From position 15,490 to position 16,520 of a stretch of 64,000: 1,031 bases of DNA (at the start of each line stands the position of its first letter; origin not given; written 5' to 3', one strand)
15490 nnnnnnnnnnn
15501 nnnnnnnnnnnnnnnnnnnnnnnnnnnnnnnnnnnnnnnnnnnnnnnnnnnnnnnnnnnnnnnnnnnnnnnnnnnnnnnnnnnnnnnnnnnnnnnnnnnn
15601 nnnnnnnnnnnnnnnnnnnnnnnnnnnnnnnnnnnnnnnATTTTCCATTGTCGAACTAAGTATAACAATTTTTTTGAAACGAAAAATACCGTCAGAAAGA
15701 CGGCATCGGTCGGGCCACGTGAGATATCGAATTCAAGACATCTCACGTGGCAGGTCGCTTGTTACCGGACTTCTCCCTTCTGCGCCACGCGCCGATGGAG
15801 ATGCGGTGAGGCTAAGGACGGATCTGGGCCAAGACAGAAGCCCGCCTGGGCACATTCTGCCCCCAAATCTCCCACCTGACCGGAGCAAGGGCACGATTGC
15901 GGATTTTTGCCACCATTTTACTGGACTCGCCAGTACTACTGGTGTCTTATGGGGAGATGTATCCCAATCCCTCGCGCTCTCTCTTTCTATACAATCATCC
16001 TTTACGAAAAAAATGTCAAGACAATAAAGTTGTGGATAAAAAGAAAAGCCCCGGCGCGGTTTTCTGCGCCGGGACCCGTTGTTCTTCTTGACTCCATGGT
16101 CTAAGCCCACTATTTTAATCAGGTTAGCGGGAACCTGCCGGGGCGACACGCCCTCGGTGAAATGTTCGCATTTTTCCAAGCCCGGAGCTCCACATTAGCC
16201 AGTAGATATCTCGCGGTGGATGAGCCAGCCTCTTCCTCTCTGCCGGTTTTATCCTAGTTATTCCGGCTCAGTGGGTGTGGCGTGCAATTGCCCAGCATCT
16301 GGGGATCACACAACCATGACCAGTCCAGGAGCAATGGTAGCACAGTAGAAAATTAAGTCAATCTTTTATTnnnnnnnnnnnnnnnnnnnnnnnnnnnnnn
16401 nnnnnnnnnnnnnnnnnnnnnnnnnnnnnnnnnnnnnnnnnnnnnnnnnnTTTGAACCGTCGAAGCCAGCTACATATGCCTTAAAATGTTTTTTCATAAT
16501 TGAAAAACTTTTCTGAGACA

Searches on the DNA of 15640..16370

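Call 48: search_rna_families(source=window, start=15640, end=16370, threshold=evalue, max_evalue=10, show_alignments=3)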
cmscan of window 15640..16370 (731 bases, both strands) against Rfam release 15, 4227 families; matches with E-value up to 10: 5.
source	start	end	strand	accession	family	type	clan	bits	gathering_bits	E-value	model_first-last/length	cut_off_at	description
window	16007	16096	-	RF01770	rimP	Cis-reg; leader;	-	22.7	47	0.33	1-102/102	no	Gammaprotebacteria rimP leader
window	16036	16077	+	RF02416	TCV_H4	Cis-reg;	-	16.9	50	4.7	1-51/51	no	Turnip crinkle virus 3'UTR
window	16115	16164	+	RF03078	chrB-a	Cis-reg;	-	16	43.9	4.2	1-80/80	no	chrB-a RNA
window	16040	16133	-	RF02837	anti-hemB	Gene; sRNA;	-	15.1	49.5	0.97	1-81/81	no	Burkholderia RNA 7 (anti-hemB)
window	16026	16100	-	RF02621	BSnc120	Gene; sRNA;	-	14.1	114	7.5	1-88/88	no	Brucella sRNA 120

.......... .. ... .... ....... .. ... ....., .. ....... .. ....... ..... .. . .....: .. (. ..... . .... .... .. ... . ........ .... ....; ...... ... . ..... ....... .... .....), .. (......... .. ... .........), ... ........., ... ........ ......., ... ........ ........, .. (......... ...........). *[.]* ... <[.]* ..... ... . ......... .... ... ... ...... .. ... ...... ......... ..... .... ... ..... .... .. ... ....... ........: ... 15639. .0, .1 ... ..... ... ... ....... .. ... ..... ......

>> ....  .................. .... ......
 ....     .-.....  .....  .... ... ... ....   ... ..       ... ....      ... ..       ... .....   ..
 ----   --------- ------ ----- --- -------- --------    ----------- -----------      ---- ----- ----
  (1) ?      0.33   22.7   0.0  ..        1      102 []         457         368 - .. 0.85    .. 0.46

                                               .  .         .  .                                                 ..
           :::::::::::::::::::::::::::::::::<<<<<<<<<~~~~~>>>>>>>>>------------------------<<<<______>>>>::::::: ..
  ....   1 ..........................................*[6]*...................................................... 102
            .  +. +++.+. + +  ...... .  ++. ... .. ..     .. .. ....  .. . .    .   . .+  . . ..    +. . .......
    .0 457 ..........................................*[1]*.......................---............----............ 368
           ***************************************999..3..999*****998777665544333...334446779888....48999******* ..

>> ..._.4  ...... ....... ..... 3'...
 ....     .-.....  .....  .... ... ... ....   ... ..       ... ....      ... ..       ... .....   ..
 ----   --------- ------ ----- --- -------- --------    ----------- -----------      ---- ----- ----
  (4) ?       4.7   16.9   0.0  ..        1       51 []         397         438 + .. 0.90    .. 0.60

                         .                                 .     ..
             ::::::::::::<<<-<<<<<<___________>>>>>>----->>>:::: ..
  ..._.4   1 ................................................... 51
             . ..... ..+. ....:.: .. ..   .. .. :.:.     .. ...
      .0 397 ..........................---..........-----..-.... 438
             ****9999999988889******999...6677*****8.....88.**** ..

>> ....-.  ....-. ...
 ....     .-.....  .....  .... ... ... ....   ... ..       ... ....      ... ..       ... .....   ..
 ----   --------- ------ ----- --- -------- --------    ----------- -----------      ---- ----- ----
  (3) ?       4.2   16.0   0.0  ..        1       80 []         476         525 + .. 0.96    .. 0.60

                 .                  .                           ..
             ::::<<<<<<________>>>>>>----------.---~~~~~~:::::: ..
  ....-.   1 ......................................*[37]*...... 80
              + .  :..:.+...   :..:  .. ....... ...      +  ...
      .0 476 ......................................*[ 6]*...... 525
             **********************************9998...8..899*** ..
